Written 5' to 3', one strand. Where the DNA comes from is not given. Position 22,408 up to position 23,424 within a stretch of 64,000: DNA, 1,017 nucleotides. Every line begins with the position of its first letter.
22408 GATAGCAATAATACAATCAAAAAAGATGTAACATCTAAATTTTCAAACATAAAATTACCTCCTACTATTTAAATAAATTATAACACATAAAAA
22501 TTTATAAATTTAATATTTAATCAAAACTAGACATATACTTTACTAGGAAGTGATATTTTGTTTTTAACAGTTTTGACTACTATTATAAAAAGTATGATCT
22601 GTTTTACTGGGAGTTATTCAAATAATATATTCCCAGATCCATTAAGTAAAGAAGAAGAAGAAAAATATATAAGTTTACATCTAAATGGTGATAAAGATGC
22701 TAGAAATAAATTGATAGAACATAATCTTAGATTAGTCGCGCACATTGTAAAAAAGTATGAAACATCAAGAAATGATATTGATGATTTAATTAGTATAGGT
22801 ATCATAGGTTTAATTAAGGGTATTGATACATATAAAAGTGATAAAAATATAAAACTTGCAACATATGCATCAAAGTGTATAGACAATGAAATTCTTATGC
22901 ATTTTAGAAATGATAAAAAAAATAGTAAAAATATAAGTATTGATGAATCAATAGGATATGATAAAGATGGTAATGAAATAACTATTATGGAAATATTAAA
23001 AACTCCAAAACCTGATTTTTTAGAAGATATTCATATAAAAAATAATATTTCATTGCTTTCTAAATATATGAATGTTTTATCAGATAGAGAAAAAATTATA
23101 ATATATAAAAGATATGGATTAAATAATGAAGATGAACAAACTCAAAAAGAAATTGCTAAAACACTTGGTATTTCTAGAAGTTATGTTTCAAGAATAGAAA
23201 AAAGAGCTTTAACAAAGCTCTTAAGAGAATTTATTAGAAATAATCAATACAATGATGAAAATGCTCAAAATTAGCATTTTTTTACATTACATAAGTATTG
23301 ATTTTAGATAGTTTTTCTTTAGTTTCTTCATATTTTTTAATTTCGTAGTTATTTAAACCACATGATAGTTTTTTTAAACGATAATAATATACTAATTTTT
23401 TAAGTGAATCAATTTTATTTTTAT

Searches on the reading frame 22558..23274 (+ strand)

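Call 71: search_protein_families(library=ncbifam, max_evalue=1e-10, proteins=[window:22558-23274:+])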
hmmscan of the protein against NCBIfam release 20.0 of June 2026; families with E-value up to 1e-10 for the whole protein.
window:22558-23274:+ (238 aa): 38 families (the best 25 are shown)
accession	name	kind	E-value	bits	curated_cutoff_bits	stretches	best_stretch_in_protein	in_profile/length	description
NF004471.0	PRK05803.1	subfamily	4.5e-94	314.1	252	1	2-230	5-233/235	RNA polymerase sporulation sigma factor SigK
TIGR02846.1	spore_sigmaK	equivalog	1.4e-91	306.1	298.65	1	3-225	3-226/227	RNA polymerase sporulation sigma factor SigK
NF006158.0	PRK08301.1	equivalog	4.3e-69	232.6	339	1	10-227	24-239/241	RNA polymerase sporulation sigma factor SigE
TIGR02835.1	spore_sigmaE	equivalog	4e-64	216.2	348.6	1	12-227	19-232/234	RNA polymerase sporulation sigma factor SigE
TIGR02885.1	spore_sigF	equivalog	9.6e-33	113.9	321.45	2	39-121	3-85/231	RNA polymerase sporulation sigma factor SigF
TIGR02980.1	SigBFG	subfamily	1.4e-32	113.2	234.35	2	46-120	2-76/227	SigB/SigF/SigG family RNA polymerase sigma factor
NF004052.0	PRK05572.1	subfamily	1.4e-31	109.9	311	2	28-120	13-105/252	SigF/SigG family RNA polymerase sporulation sigma factor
NF006071.0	PRK08215.1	equivalog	9.4e-31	107.3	372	1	29-120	19-110/258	RNA polymerase sporulation sigma factor SigG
TIGR02394.1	rpoS_proteo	equivalog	2.7e-30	105.9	378.7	2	19-112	17-111/285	RNA polymerase sigma factor RpoS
TIGR02850.1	spore_sigG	equivalog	8.8e-30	104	457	1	31-120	17-107/254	RNA polymerase sporulation sigma factor SigG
TIGR02937.1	sigma70-ECF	superfamily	3.8e-29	101.4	42.9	1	47-224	1-164/165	sigma-70 family RNA polymerase sigma factor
TIGR02997.1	Sig70-cyanoRpoD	subfamily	9.8e-29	100.6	384.5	2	121-221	200-297/298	RNA polymerase sigma factor, RpoD/SigA family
NF004207.0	PRK05657.1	equivalog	2.8e-28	99.2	394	1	17-112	58-154/329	RNA polymerase sigma factor RpoS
TIGR02393.1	RpoD_Cterm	equivalog_domain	9.9e-25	87.5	354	2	120-228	125-230/238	RNA polymerase sigma factor RpoD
NF005143.0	PRK06596.1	subfamily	8.3e-24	84.5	241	1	29-112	29-113/285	RNA polymerase factor sigma-32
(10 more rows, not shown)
